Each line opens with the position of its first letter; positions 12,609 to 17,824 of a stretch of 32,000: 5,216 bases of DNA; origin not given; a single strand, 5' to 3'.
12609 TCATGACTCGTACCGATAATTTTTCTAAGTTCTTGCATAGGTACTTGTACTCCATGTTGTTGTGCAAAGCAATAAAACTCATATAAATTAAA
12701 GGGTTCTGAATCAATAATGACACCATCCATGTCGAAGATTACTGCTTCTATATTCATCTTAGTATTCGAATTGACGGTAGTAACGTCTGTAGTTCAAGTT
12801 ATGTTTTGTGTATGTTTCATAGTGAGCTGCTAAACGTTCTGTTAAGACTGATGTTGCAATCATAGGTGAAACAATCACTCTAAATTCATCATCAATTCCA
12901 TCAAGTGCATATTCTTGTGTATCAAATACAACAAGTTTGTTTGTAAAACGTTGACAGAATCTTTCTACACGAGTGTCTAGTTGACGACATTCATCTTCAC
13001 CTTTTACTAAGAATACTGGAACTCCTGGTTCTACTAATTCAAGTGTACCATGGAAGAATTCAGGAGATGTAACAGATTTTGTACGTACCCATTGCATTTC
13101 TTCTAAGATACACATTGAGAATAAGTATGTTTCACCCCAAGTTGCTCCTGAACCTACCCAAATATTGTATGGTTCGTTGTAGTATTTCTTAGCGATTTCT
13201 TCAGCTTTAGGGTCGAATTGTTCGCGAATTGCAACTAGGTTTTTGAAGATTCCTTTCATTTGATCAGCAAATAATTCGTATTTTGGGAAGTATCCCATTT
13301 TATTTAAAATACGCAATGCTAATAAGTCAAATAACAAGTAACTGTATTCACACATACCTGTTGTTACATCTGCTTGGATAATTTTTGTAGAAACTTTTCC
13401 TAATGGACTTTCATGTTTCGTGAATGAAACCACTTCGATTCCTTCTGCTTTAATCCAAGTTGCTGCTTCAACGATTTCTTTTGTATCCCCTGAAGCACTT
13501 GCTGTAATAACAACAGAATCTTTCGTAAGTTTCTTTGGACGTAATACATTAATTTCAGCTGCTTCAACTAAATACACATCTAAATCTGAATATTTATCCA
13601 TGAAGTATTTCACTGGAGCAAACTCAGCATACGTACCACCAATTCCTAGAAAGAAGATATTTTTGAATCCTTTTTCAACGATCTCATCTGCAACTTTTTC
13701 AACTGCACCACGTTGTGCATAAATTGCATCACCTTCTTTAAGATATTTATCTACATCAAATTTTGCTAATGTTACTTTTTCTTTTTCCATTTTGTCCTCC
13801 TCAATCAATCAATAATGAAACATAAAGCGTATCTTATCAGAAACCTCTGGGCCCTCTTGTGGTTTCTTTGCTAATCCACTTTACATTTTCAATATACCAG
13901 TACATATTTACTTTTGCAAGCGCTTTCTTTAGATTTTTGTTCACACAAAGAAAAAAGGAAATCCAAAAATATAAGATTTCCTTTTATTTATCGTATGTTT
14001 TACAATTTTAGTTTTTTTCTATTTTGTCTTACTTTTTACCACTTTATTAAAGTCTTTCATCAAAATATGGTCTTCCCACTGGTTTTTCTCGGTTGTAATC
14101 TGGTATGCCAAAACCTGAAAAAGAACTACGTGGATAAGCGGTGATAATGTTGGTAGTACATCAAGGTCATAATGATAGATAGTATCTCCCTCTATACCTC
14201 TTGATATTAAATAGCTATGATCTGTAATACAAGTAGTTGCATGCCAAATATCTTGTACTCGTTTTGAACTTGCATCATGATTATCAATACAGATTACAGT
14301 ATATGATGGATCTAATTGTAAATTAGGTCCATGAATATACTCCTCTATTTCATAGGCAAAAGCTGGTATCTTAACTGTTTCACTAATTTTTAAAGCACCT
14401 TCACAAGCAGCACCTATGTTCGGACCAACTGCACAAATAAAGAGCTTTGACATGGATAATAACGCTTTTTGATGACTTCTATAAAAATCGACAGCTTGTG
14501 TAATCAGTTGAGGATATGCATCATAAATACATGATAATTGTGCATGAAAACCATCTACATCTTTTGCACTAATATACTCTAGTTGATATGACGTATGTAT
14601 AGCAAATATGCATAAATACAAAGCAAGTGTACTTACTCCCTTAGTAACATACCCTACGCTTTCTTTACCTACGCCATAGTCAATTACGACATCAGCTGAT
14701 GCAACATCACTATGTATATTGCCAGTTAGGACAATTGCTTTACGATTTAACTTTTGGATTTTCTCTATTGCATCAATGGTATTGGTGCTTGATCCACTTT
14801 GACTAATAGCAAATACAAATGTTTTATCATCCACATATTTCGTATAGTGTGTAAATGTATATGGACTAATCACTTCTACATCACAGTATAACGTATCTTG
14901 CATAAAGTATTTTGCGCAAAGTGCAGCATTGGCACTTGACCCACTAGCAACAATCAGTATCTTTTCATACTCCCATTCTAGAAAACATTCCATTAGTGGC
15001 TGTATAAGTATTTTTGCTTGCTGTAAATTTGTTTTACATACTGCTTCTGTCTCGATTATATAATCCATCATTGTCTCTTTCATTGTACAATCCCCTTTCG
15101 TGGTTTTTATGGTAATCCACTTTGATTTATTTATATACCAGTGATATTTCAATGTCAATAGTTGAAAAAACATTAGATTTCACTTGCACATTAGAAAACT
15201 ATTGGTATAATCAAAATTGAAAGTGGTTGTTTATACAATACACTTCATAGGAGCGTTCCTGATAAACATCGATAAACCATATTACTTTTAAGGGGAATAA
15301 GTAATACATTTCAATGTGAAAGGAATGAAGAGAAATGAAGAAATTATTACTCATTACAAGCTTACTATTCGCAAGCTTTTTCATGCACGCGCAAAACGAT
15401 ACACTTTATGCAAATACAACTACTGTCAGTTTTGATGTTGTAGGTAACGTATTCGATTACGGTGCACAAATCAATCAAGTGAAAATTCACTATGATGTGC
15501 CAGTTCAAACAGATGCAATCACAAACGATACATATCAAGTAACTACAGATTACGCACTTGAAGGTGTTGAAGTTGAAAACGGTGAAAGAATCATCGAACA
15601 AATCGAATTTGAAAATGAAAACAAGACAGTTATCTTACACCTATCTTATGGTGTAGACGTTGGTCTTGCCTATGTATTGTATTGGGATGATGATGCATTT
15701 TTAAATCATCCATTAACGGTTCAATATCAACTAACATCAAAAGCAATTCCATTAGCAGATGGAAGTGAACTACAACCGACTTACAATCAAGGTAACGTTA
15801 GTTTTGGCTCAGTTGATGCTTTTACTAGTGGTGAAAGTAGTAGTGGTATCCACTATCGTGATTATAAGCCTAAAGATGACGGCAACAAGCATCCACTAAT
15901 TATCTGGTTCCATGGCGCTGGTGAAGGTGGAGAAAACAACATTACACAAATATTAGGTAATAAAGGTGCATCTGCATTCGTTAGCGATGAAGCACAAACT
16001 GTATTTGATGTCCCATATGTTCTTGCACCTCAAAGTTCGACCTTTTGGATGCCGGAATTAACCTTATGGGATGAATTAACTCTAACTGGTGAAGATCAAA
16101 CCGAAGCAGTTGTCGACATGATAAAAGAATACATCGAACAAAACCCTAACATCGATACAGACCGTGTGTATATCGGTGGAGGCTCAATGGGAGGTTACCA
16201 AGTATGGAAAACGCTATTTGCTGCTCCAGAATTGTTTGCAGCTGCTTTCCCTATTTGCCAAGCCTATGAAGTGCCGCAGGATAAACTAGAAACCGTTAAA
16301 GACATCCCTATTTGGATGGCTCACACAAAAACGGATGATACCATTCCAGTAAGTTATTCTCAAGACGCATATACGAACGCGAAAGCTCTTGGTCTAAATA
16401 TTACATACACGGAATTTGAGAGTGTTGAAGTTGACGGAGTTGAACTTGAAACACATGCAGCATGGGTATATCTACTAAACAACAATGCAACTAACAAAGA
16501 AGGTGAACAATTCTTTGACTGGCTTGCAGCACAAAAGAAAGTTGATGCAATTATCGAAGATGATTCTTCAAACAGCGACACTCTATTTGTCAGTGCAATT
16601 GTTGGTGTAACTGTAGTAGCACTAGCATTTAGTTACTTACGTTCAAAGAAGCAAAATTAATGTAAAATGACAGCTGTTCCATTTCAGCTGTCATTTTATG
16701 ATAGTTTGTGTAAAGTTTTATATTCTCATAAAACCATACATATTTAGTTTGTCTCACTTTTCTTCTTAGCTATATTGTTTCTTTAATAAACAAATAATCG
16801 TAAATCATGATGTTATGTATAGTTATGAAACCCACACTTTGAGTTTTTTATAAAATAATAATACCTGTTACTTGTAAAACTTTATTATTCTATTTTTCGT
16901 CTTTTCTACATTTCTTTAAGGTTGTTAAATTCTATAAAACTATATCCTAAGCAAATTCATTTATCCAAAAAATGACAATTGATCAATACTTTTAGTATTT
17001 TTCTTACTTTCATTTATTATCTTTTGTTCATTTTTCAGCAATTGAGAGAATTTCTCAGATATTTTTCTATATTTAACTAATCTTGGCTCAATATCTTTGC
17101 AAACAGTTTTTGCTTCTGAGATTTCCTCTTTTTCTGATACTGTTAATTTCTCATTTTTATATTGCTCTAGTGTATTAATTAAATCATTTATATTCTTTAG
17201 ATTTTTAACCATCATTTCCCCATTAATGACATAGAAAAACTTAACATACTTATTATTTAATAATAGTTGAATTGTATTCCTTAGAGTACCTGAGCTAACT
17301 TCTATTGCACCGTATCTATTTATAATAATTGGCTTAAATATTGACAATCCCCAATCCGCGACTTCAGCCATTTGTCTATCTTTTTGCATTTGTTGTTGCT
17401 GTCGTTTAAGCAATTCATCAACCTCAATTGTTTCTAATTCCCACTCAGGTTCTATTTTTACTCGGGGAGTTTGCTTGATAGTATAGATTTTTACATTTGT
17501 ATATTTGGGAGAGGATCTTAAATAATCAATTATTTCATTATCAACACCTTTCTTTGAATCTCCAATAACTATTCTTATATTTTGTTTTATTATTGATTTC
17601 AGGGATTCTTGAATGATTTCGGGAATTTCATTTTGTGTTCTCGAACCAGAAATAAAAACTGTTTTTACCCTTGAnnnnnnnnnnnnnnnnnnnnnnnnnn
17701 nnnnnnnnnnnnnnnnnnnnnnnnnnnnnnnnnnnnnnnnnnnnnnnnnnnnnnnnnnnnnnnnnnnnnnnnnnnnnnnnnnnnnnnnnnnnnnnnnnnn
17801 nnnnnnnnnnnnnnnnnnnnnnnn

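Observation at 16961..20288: RecQ helicase fused to a ComF-type PRTase domain, translationally coupled to a DprA/SLOG-like protein: a competence-machinery look-alike in an accessory context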

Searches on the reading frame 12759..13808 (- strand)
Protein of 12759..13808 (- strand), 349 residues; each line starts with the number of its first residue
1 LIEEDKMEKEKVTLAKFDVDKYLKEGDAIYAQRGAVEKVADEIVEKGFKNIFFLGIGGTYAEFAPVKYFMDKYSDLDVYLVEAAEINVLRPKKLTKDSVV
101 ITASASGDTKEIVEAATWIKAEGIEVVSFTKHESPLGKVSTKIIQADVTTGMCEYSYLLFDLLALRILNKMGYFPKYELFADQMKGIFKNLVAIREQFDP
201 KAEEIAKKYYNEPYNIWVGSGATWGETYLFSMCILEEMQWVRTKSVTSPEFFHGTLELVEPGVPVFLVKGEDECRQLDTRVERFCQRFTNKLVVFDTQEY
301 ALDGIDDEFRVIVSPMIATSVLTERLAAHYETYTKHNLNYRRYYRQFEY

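Call 22: search_protein_families(library=pfam, proteins=[window:12759-13808:-], max_evalue=0.001)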
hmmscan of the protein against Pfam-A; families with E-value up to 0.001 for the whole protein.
window:12759-13808:- (349 aa): 1 family
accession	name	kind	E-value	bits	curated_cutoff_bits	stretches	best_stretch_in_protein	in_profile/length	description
PF01380.27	SIS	-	5.9e-11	42.7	25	1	49-147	6-107/131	SIS domain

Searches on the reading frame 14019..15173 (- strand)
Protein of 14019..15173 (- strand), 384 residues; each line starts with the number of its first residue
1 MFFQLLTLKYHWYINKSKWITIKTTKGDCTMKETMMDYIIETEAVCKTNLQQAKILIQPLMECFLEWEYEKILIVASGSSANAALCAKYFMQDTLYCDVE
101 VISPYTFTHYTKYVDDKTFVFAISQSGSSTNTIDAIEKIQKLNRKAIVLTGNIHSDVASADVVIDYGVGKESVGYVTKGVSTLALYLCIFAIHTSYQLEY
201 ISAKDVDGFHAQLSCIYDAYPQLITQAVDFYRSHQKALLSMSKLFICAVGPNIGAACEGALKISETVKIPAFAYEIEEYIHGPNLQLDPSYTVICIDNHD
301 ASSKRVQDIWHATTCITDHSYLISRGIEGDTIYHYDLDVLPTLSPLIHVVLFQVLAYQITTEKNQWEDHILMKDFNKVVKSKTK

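Call 22: search_protein_families(library=pfam, proteins=[window:14019-15173:-], max_evalue=0.001)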
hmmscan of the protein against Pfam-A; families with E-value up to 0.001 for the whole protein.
window:14019-15173:- (384 aa): 1 family
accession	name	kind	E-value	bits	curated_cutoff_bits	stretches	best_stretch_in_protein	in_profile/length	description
PF01380.27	SIS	-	1.2e-20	74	25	1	70-189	6-128/131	SIS domain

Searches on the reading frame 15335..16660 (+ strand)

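Call 22: search_protein_families(library=pfam, proteins=[window:15335-16660:+], max_evalue=0.001)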
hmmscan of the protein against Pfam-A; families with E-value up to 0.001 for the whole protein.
window:15335-16660:+ (441 aa): 3 families
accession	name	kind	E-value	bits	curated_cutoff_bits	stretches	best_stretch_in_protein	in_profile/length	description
PF02230.22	Abhydrolase_2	-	1.8e-09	38.2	23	1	183-364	11-197/217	Phospholipase/Carboxylesterase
PF00326.27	Peptidase_S9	-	3.4e-08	33.7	22.6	1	251-350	40-139/213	Prolyl oligopeptidase family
PF18435.7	EstA_Ig_like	-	6.3e-06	26.7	26.7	1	34-88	3-52/120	Esterase Ig-like N-terminal domain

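Call 24: search_protein_families(library=padloc, proteins=[window:15335-16660:+], max_evalue=0.001)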
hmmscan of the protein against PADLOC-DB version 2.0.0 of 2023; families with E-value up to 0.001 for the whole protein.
window:15335-16660:+ (441 aa): 0 families

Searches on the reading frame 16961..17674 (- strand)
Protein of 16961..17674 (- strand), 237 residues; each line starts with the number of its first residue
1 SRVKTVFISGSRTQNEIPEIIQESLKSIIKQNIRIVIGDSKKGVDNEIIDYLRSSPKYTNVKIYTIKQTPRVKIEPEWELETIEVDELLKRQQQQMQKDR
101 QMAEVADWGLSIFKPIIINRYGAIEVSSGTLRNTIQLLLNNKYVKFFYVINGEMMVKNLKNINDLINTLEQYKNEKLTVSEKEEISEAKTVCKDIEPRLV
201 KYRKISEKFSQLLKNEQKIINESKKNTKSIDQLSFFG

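Call 56: predict_structure(alignment_id=A4)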
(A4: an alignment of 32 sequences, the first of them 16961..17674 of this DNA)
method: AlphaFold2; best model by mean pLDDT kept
length: 237 residues; sequences in the alignment: 32
mean_pLDDT: 93.2   pTM: 0.89
mean pLDDT of the five models: 93.2, 93.1, 92.1, 91.9, 91.7
residues with pLDDT >= 90: 209; 70-90: 16; 50-70: 8; < 50: 4
segments of 3 or more residues with pLDDT < 50: none
pLDDT, mean of each block of 10 residues (from residue 1): 92 93 97 97 96 96 97 97 95 95 97 93 94 98 98 97 98 96 90 91 97 96 73 50
secondary structure, 60 per line:
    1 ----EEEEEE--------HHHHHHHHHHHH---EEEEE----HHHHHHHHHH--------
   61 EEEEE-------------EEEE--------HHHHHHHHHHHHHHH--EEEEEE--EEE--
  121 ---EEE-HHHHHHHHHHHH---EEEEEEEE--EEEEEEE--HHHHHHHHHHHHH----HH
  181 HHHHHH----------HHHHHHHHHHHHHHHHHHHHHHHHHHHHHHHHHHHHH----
elements in order: E5-10 H19-30 E34-38 H43-52 E61-65 E79-82 H91-105 E108-113 E116-118 E124-126 H128-139 E143-150 E153-159 H162-174 H179-186 H197-233

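Call 59: fold_search(model_id=the predicted structure, library=pdb)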
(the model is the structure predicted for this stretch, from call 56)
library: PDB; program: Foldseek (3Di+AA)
matches with E <= 10: 1027; with E <= 0.001: 1
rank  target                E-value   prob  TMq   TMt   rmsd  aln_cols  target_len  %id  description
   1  6lhx_B                1.5e-04  1.00  0.41  0.26  12.8       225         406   17  Crystal structure of ThsA (released 2020-06-24)
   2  1ydh_B                2.6e-03  1.00  0.40  0.51   6.0       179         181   14  X-ray structure of a lysine decarboxylase-like protein from arabidopsis thaliana gene at5g11950 (released 2005-01-11)
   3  8btp_A                2.9e-03  0.99  0.40  0.22  13.0       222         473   17  Helical structure of BcThsA in complex with 1''-3'gc(etheno)ADPR (released 2024-02-21)
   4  1ydh_A                8.4e-03  0.99  0.40  0.50   6.1       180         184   15  X-ray structure of a lysine decarboxylase-like protein from arabidopsis thaliana gene at5g11950 (released 2005-01-11)
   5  2nx2                  1.8e-02  0.96  0.40  0.51   7.7       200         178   16  Crystal structure of protein ypsA from Bacillus subtilis, Pfam DUF1273 (released 2006-12-19)
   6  5its_A                1.9e-02  0.98  0.42  0.52   5.6       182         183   17  Crystal structure of LOG from Corynebacterium glutamicum (released 2016-08-24)
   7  5zbj                  2.1e-02  0.99  0.42  0.52   5.7       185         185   13  Crystal structure of type-I LOG from Pseudomonas aeruginosa PAO1 (released 2018-06-27)
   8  6w11_B                2.1e-02  0.57  0.31  0.35  14.4       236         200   10  The structure of Sulfolobus solfataricus Csa3 in complex with cyclic tetraadenylate (cA4) (released 2021-03-10)
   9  5its_B                2.7e-02  0.97  0.41  0.48   5.8       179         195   14  Crystal structure of LOG from Corynebacterium glutamicum (released 2016-08-24)
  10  6y01_CCC              3.1e-02  1.00  0.43  0.59   4.2       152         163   10  The structure of the molybdenum cofactor binding protein from the phototrophic bacterium Rippkaea orientalis (released 2020-09-16)
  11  5its_C                3.3e-02  0.97  0.42  0.51   6.2       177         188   18  Crystal structure of LOG from Corynebacterium glutamicum (released 2016-08-24)
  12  5o98_A                3.7e-02  0.63  0.26  0.23   7.6       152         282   13  Binary complex of Catharanthus roseus Vitrosamine Synthase with NADP+ (released 2018-02-21)
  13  6f5d_G                4.0e-02  0.33  0.26  0.23  22.6       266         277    8  Trypanosoma brucei F1-ATPase (released 2018-02-21)
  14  8sla_C                5.4e-02  0.63  0.41  0.14   8.3       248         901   10  Cryo-EM structure of the rat TRPM5 channel in trace calcium, trace-2 (released 2024-07-03)
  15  2fmn_B                6.2e-02  0.23  0.26  0.23  13.1       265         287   10  Ala177Val mutant of E. coli Methylenetetrahydrofolate Reductase complex with LY309887 (released 2006-04-25)
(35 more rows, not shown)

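Call 60: fold_search(model_id=the predicted structure, library=viral)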
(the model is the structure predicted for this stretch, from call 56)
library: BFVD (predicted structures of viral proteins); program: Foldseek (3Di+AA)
matches with E <= 10: 628; with E <= 0.001: 1
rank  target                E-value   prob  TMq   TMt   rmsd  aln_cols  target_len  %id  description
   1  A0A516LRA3            6.0e-05  1.00  0.42  0.57   8.7       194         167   15  (no name in the UniProt tables at hand)
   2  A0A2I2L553            1.3e-03  1.00  0.36  0.48   9.5       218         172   12  Uncharacterized protein [Orpheovirus IHUMI-LCC2]
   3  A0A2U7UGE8            1.8e-03  1.00  0.39  0.47   4.7       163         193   16  YspA cpYpsA-related SLOG domain-containing protein [Pandoravirus macleodensis]
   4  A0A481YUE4            1.9e-03  1.00  0.37  0.78   2.8       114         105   23  Uncharacterized protein [Marseillevirus LCMAC102]
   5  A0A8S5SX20            3.9e-03  1.00  0.36  0.67   4.7       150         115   13  MOLYBDENUM COFACTOR CARRIER PROTEIN COFACTOR, METAL TRANSPORT.6A [Siphoviridae sp. ctZHD14]
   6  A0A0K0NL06            4.5e-03  1.00  0.39  0.56   3.8       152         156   18  YspA cpYpsA-related SLOG domain-containing protein [Gordonia phage GMA3]
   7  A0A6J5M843            4.5e-03  1.00  0.39  0.58   4.8       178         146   12  Uncharacterized protein [uncultured Caudovirales phage]
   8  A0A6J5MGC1            5.4e-03  1.00  0.39  0.66   6.1       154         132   16  Uncharacterized protein [uncultured Caudovirales phage]
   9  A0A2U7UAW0            5.4e-03  1.00  0.38  0.49   4.9       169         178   14  YspA cpYpsA-related SLOG domain-containing protein [Pandoravirus quercus]
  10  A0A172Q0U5            6.5e-03  0.92  0.35  0.39   8.5       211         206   11  DNA recombination-mediator protein A [Acinetobacter phage vB_AbaM_ME3]
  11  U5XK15                7.3e-03  1.00  0.41  0.13   4.5       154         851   15  (no name in the UniProt tables at hand)
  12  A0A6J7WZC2            7.3e-03  0.97  0.39  0.40  14.5       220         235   11  Uncharacterized protein [uncultured Caudovirales phage]
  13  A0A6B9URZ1            9.4e-03  1.00  0.40  0.47   4.1       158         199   16  (no name in the UniProt tables at hand)
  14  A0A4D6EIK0            1.0e-02  0.99  0.41  0.36  17.0       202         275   12  YspA cpYpsA-related SLOG domain-containing protein [Pandoravirus celtis]
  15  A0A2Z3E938            1.1e-02  1.00  0.35  0.40   4.1       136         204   11  (no name in the UniProt tables at hand)
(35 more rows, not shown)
